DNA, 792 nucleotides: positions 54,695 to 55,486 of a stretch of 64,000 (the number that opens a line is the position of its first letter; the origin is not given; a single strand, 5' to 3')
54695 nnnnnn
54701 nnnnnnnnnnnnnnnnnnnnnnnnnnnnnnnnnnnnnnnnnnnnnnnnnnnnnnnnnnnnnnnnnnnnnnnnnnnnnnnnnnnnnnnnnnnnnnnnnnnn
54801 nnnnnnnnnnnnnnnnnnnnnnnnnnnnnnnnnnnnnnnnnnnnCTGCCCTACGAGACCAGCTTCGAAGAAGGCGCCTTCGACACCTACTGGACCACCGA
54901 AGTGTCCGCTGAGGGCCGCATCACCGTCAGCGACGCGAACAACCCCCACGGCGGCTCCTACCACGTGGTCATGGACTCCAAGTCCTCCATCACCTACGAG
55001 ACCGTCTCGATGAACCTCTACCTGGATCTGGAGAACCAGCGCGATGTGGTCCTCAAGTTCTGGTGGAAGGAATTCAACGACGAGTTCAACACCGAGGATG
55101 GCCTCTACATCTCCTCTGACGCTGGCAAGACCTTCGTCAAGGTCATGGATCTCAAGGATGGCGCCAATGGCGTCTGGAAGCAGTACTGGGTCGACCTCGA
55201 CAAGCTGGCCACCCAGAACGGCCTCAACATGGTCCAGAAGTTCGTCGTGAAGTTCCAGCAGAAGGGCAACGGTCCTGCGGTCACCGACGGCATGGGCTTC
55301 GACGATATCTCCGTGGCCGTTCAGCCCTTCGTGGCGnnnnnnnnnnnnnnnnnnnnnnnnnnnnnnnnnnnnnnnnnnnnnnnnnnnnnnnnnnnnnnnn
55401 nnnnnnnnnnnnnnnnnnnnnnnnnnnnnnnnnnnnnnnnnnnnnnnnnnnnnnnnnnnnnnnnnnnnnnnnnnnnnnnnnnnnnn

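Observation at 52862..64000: At least 22 tandem ~165-aa Cys-poor modules of an unassigned family, each with an Asp-box-like motif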

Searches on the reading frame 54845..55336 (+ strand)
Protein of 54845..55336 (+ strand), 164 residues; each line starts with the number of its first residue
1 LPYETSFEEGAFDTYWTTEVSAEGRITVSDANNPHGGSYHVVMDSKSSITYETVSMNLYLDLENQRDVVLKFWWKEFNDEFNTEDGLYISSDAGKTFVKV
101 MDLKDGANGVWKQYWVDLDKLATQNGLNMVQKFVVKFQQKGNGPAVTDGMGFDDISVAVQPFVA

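Call 12: search_protein_families(library=pfam, alignment_id=A1, max_evalue=0.1)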
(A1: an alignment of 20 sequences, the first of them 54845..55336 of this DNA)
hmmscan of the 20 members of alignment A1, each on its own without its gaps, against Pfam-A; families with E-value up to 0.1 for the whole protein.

A. member 1, window:54845-55336:+ (164 aa): 4 families
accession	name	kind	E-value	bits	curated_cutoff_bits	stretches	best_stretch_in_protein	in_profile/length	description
PF00629.30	MAM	-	4.7e-05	23.7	26.4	1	12-157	17-152/158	MAM domain, meprin/A5/mu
PF14292.12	SusE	-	0.031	14.9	25.2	1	43-138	8-104/106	SusE outer membrane protein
PF09254.17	FokI_cleav_dom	-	0.052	13.4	25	1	51-94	91-136/188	FokI, cleavage domain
PF23673.1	DUF7154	-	0.095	13.6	27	0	18-68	3-57/108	Domain of unknown function (DUF7154)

B. families by the number of members that match (of 20 scanned): 15 families
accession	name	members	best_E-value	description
PF21471.3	Reelin_subrepeat-B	4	0.0051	Reelin subrepeat B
PF00629.30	MAM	3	4.7e-05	MAM domain, meprin/A5/mu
PF14292.12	SusE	2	0.00035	SusE outer membrane protein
PF02012.26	BNR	2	0.014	BNR/Asp-box repeat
PF18883.6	AC_1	1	0.001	Autochaperone Domain Type 1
PF20773.4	InhA-like_MAM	1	0.0027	Immune inhibitor A-like, MAM domain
PF02018.23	CBM_4_9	1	0.0053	Carbohydrate binding domain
PF18862.6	ApeA_NTD1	1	0.011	ApeA N-terminal domain 1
PF15902.12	Sortilin-Vps10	1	0.012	Sortilin, neurotensin receptor 3,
PF22632.2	BphC_D1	1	0.035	Dihydroxybiphenyl dioxygenase BphC D1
PF09254.17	FokI_cleav_dom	1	0.052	FokI, cleavage domain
PF07886.16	BA14K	1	0.062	BA14K-like protein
PF14903.11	WG_beta_rep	1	0.063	WG containing repeat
PF21253.3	Mann_GBD_bact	1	0.08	Mannanase, galactose-binding domain-like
PF23673.1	DUF7154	1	0.095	Domain of unknown function (DUF7154)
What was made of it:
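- On MAM domain (PF00629): Only 3 of 20 modules match at E<=0.1 (call 12).
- On Reelin sub-repeat (PF21471): The best per-module E-value is 0.0051, in 4 of 20 modules (call 12).
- On Carbohydrate-binding modules (CBM70/22/11/4/16): One module gives a weak Pfam CBM_4_9 hit at E=0.0053 (call 12).
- Closest known: MAM domain. Different: No single module reaches the gathering score (best 23.7 against 26.4; call 12).
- Weak Pfam hits to CBM_4_9, Mann_GBD_bact and SusE occur in single modules (call 12).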

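Call 13: search_solved_structures(query=A1, max_evalue=10, show_alignments=3)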
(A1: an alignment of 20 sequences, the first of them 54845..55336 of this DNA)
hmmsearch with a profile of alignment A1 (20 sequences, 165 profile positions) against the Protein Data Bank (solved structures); distinct sequences matched with E-value up to 10: 45.
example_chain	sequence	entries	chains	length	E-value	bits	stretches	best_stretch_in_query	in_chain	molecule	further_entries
6p2n_A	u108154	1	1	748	2.6e-08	36.9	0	85-106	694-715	Xyloglucanase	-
5fkr_A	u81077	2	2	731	3.3e-08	36.6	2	85-107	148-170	ENDO-1,4-BETA-GLUCANASE/XYLOGLUCANASE, PUTATIVE, GLY74A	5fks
5fkt_A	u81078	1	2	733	3.3e-08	36.6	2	85-107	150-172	ENDO-1,4-BETA-GLUCANASE/XYLOGLUCANASE, GLY74A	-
5fkq_A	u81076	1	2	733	3.3e-08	36.5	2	85-107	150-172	ENDO-1,4-BETA-GLUCANASE/XYLOGLUCANASE, PUTATIVE, GLY74A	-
2ebs_A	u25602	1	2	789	1.9e-06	30.9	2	84-107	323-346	Oligoxyloglucan reducing end-specific cellobiohydrolase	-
1sqj_A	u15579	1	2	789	1.9e-06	30.9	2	84-107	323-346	oligoxyloglucan reducing-end-specific cellobiohydrolase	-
6p2o_A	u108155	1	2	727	9e-06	28.6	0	84-106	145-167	Xyloglucanase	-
4lgn_A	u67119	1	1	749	2.1e-05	27.4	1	86-113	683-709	Cellulose-binding, family II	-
6mgj_A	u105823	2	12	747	3.5e-05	26.7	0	85-106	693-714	Xyloglucanase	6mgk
6mgl_A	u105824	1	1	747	3.5e-05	26.7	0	85-106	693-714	Xyloglucanase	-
6p2m_A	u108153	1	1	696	3.9e-05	26.5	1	83-106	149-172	Type 3a cellulose-binding domain protein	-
7kn8_A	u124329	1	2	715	4.9e-05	26.2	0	84-102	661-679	Cellulase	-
5jwz_A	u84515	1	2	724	8.3e-05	25.5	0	81-100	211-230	Cellulose-binding family II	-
6fhp_A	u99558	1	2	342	0.00014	24.8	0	84-114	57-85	Dispase autolysis-inducing protein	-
5fzp_A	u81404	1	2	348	0.00017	24.5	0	84-114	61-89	DISPASE AUTOLYSIS-INDUCING PROTEIN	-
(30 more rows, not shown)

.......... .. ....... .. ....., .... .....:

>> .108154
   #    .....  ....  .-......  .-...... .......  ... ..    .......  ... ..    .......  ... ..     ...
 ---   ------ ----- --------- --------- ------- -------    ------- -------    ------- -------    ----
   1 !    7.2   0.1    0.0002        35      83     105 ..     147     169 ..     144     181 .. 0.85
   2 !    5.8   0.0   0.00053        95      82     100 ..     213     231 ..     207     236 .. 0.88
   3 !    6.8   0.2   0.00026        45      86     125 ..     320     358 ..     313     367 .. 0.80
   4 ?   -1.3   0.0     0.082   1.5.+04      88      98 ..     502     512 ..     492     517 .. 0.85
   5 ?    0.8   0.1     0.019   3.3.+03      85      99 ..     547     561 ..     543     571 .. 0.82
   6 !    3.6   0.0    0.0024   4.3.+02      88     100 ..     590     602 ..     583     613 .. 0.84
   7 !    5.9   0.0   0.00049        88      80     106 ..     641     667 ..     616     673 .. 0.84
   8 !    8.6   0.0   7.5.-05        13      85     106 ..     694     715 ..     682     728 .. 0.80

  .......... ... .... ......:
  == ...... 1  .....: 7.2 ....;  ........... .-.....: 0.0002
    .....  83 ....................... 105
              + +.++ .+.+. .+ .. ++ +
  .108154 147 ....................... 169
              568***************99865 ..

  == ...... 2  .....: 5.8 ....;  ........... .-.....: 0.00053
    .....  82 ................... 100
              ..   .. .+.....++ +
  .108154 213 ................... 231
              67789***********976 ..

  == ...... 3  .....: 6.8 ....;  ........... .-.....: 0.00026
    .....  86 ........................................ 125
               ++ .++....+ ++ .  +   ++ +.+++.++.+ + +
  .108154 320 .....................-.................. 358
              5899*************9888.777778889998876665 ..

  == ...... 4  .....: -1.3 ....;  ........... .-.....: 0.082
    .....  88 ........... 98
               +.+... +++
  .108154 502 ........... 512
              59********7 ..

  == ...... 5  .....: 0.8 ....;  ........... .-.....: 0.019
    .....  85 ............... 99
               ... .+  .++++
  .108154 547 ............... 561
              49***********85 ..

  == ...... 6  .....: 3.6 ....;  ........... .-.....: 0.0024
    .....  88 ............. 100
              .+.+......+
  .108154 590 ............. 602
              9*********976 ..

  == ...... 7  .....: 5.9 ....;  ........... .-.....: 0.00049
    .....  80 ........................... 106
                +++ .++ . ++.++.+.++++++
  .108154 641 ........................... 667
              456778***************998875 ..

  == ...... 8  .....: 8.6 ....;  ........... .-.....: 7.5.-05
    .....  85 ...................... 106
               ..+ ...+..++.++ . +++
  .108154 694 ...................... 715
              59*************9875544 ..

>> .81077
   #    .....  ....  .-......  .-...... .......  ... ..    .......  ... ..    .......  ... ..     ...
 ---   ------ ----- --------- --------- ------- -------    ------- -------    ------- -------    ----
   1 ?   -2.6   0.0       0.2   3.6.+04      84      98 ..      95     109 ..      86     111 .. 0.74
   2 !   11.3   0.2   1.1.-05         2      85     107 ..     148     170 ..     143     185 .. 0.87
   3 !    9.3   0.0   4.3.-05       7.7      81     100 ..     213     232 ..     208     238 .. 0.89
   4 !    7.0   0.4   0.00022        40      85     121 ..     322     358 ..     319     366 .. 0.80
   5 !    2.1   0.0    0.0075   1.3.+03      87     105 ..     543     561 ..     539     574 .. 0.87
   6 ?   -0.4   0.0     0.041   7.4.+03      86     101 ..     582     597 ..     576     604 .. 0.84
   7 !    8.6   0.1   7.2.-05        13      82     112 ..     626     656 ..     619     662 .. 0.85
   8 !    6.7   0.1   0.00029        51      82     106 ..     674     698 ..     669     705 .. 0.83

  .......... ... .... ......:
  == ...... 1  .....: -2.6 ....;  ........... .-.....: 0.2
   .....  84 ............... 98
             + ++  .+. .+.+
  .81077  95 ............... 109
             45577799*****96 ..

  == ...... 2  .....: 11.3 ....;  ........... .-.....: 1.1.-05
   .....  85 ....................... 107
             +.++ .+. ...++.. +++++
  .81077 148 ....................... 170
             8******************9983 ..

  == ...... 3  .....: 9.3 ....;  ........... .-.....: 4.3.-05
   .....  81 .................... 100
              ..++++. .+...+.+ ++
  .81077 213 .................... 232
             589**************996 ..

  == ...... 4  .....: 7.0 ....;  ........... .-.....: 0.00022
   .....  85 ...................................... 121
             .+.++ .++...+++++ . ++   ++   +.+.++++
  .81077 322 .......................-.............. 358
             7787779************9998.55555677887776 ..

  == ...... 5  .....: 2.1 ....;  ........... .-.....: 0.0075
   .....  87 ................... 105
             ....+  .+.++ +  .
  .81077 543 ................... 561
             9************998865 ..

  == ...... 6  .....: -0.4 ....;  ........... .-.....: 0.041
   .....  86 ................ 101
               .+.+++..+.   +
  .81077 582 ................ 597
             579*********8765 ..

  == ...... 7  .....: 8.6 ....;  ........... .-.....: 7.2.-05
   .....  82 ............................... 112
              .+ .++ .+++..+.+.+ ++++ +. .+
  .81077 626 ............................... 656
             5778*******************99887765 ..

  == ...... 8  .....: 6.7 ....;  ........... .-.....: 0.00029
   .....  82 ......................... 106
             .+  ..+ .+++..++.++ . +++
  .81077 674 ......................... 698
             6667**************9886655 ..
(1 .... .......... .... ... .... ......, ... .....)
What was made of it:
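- On Asp-box (BNR) beta-propellers (sialidase, GH74, Vps10): The PDB profile hits fall on the Asp-box hairpins (call 13).
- There is one Asp-box per 165 aa, whereas the GH74 chains matched in call 13 repeat theirs many times along one chain.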

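Call 16: find_homologous_proteins(query=A1)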
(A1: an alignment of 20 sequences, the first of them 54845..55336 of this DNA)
Query A1 (20 sequences): 1277 candidates shared short words with the query, none scored E <= 0.001.

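Call 23: predict_structure(alignment_id=A1)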
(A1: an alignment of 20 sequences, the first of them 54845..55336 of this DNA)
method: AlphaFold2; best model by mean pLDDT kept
length: 164 residues; sequences in the alignment: 20
mean_pLDDT: 92.1   pTM: 0.89
mean pLDDT of the five models: 92.1, 92.0, 91.5, 90.5, 90.0
residues with pLDDT >= 90: 128; 70-90: 29; 50-70: 6; < 50: 1
segments of 3 or more residues with pLDDT < 50: none
pLDDT, mean of each block of 10 residues (from residue 1): 92 96 94 76 93 97 96 88 95 98 84 95 97 97 90 95 62
secondary structure, 60 per line:
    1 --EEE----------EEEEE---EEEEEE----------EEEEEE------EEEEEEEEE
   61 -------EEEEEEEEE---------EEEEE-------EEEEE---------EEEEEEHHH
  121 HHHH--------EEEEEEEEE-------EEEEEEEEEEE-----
elements in order: E3-5 E16-20 E24-29 E40-45 E52-60 E68-76 E86-90 E98-102 E112-117 H118-124 E133-141 E149-159
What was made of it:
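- On MAM domain (PF00629): The AF2 model has pLDDT 92 (call 23).
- On Reelin sub-repeat (PF21471): In the model the motif at residues 90-97 lies between strands 86-90 and 98-102 (call 23).
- Single module: pLDDT 92.1, pTM 0.89 (call 23). The model is a confident 11-strand sandwich (call 23).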

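Call 25: search_protein_representatives(alignment_id=A1)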
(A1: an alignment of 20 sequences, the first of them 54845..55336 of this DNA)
Query: 20 sequences, 165 profile positions. Proteins with E-value up to 0.001 (for the whole library): 6747; up to 1e-10: 2395; up to 1e-30: 760. The best 150 are listed.
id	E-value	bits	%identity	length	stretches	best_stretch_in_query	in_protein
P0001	0.0e+00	1991.8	-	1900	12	1-164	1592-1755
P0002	0.0e+00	1182.5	-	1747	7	1-158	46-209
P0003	0.0e+00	1066.9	-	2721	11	1-161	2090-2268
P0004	4.7e-230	771.2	-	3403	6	1-160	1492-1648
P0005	5.4e-228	764.5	-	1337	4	1-159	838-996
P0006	1.5e-202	681.7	-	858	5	1-162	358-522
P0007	3.2e-198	667.6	-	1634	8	1-161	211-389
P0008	4.8e-198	667.1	-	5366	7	2-160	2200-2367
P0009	2.6e-187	632.1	-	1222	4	2-162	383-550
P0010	2.5e-186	629.0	-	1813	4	1-159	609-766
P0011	1.3e-184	623.3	-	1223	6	1-163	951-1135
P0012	1.1e-180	610.6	-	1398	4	2-158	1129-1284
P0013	2.1e-180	609.7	-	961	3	1-159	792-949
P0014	5.4e-179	605.1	-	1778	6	2-159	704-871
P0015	1.4e-177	600.5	-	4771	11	2-159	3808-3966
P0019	9.5e-159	539.2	-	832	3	1-161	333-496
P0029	1.9e-136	466.7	-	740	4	1-158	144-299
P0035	1.5e-129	444.3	-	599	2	1-160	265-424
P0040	1.9e-125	430.9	-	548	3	2-160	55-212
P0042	9.2e-124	425.5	-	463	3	2-162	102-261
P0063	3.1e-113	391.2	-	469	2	1-159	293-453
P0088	3.0e-101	352.2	-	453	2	1-160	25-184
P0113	3.1e-94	329.4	-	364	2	1-159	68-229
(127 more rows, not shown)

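Call 26: search_protein_families(library=pfam, proteins=[P0035, P0040, P0042, P0063, P0088, P0113, P0013, P0019, P0029, P0006], max_evalue=0.001)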
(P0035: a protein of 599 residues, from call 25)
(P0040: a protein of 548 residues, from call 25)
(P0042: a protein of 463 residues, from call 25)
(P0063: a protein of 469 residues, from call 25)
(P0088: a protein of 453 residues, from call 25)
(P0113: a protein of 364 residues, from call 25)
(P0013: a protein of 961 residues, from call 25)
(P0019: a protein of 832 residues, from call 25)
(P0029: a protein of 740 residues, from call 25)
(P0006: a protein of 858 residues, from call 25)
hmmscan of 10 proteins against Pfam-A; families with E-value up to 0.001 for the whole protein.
P0035 (599 aa): 0 families

P0040 (548 aa): 2 families
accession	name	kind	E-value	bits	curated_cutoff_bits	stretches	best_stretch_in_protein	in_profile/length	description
PF02012.26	BNR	-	2.8e-07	30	27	0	309-319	1-11/12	BNR/Asp-box repeat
PF15902.12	Sortilin-Vps10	-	4.4e-06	26.2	33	0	305-323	376-394/446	Sortilin, neurotensin receptor 3,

P0042 (463 aa): 3 families
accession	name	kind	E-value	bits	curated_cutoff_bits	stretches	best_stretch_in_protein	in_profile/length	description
PF21471.3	Reelin_subrepeat-B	-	1.4e-07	31.8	27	0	349-394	56-104/127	Reelin subrepeat B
PF02012.26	BNR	-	1.6e-06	27.7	27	0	22-33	1-12/12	BNR/Asp-box repeat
PF15902.12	Sortilin-Vps10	-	0.00041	19.7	33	0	184-202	376-394/446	Sortilin, neurotensin receptor 3,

P0063 (469 aa): 0 families

P0088 (453 aa): 3 families
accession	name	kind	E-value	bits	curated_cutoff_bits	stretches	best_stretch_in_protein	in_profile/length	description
PF18962.6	Por_Secre_tail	-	2e-09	38.1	27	1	371-450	3-74/75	Secretion system C-terminal sorting domain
PF13860.13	FlgD_ig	-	1.1e-07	32.2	27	1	389-440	24-75/79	FlgD Ig-like domain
PF13585.12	CHU_C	-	0.00059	20.3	27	0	388-441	27-73/86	CHU_C Type IX secretion signal domain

P0113 (364 aa): 1 family
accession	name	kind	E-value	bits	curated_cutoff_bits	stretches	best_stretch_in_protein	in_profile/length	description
PF14292.12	SusE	-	0.00066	20.3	25.2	0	123-207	22-103/106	SusE outer membrane protein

P0013 (961 aa): 0 families

P0019 (832 aa): 2 families
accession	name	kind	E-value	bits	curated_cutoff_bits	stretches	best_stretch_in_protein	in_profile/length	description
PF03372.29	Exo_endo_phos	-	7e-11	42.7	24.5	1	41-267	1-207/225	Endonuclease/Exonuclease/phosphatase family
PF02012.26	BNR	-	0.00071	19.6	27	0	758-768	1-11/12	BNR/Asp-box repeat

P0029 (740 aa): 2 families
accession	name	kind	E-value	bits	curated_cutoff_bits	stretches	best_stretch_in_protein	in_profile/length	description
PF18962.6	Por_Secre_tail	-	9.5e-13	48.7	27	1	662-726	1-64/75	Secretion system C-terminal sorting domain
PF02012.26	BNR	-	4.9e-07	29.2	27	0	88-98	1-11/12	BNR/Asp-box repeat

P0006 (858 aa): 0 families
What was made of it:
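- On Reelin sub-repeat (PF21471): The homologue P0042 scores 31.8 bits, but no single stretch passes (call 26).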

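Call 27: fold_search(model_id=the predicted structure, library=pdb)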
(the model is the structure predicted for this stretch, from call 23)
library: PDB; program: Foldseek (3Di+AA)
matches with E <= 10: 1431; with E <= 0.001: 93
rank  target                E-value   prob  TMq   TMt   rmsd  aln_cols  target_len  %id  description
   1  4d0q                  8.4e-06  1.00  0.62  0.63   3.4       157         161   14  Hyaluronan Binding Module of the Streptococcal Pneumoniae Hyaluronate Lyase (released 2014-08-06)
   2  4xup_E                1.1e-05  1.00  0.59  0.61   5.3       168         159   11  Structure of the N-terminal CBM22-1-CBM22-2 tandem domain from Paenibacillus barcinonensis Xyn10C (released 2015-06-03)
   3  8a28_A                1.2e-05  1.00  0.65  0.30   4.2       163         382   13  Structure of the astacin zymogen of LAST-MAM from Limulus polyphemus (released 2022-10-19)
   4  8zi4_A                1.7e-05  1.00  0.66  0.20   4.6       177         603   19  Cryo-EM structure of wtEP-trypsinogen (released 2025-05-21)
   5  6r3m_A                1.7e-05  1.00  0.52  0.49   6.3       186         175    9  Family 11 Carbohydrate-Binding Module from Clostridium thermocellum in complex with beta-1,3-1,4-mixed-linked tetrasac (released 2020-02-05)
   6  3nru_D                1.7e-05  1.00  0.51  0.52   6.6       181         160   11  Ligand binding domain of EPHA7 (released 2010-12-08)
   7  1pmj                  1.7e-05  1.00  0.46  0.42   7.2       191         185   14  Crystal structure of Caldicellulosiruptor saccharolyticus CBM27-1 (released 2004-06-22)
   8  4xup_C                1.8e-05  1.00  0.59  0.60   5.3       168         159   11  Structure of the N-terminal CBM22-1-CBM22-2 tandem domain from Paenibacillus barcinonensis Xyn10C (released 2015-06-03)
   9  6r31_A                1.8e-05  1.00  0.52  0.51   5.9       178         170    9  Family 11 Carbohydrate-Binding Module from Clostridium thermocellum in complex with beta-1,3-1,4-mixed-linked tetrasac (released 2020-02-05)
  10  8h3s_A                2.4e-05  1.00  0.69  0.28   3.7       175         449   16  Substrate-bound EP, polyA model (released 2022-11-23)
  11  9x1i_A                2.7e-05  1.00  0.59  0.13   6.2       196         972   13  Structure of endo-beta-N-acetylglucosaminidase HS (released 2026-03-18)
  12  1v0a                  2.9e-05  1.00  0.53  0.52   5.9       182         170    9  Family 11 Carbohydrate-Binding Module of cellulosomal cellulase Lic26A-Cel5E of Clostridium thermocellum (released 2005-01-12)
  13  3nru_G                2.9e-05  1.00  0.53  0.54   5.8       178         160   10  Ligand binding domain of EPHA7 (released 2010-12-08)
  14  5w6h_A                3.0e-05  1.00  0.58  0.16   4.5       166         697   13  Crystal structure of Bacteriophage CBA120 tailspike protein 4 enzymatically active domain (TSP4dN, orf213) (released 2018-10-24)
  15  1pmh_X                3.2e-05  1.00  0.46  0.43   7.1       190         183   13  Crystal structure of Caldicellulosiruptor saccharolyticus CBM27-1 in complex with mannohexaose (released 2004-06-22)
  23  5l73_B                5.6e-05  1.00  0.65  0.62   4.3       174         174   12  MAM domain of human neuropilin-1 (released 2016-10-26)
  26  2ddu                  6.7e-05  1.00  0.70  0.40   3.2       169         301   12  Crystal structure of the third repeat domain of reelin (released 2006-09-26)
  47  5l73_A                2.2e-04  1.00  0.59  0.56   4.2       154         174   14  MAM domain of human neuropilin-1 (released 2016-10-26)
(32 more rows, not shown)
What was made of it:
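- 54845..55336 (+): Module 5 (164 aa). This module was modelled: pLDDT 92.1, pTM 0.89. It gives the best single-module Pfam MAM match (23.7 bits). Calls 12, 23, 27.
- On MAM domain (PF00629): TM-scores are 0.65 to LAST-MAM (8a28), 0.65 to neuropilin MAM (5l73), and 0.66-0.69 to enteropeptidase chains (call 27).
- On Reelin sub-repeat (PF21471): The TM-score to 2ddu is 0.70 (call 27).
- Closest known: Reelin sub-repeats. Same: Reelin repeat 3 gives the highest TM-score of any solved structure (0.70, rmsd 3.2 Å; call 27).
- Closest known: MAM domain. Same: TM-scores are 0.65-0.69 (call 27).
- Closest known: Beta-sandwich carbohydrate-binding modules. Same: They share the general jelly-roll fold and give the best Foldseek E-values (8e-6 to 5e-5; call 27).
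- Foldseek TM-scores (call 27): The best Foldseek E-values are to CBM70 (hyaluronan-binding), CBM22, CBM11, CBM27, CBM4 and CBM16 (call 27). TM-scores are higher to reelin and MAM domains, which are protein-interaction domains, than to CBMs (call 27).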
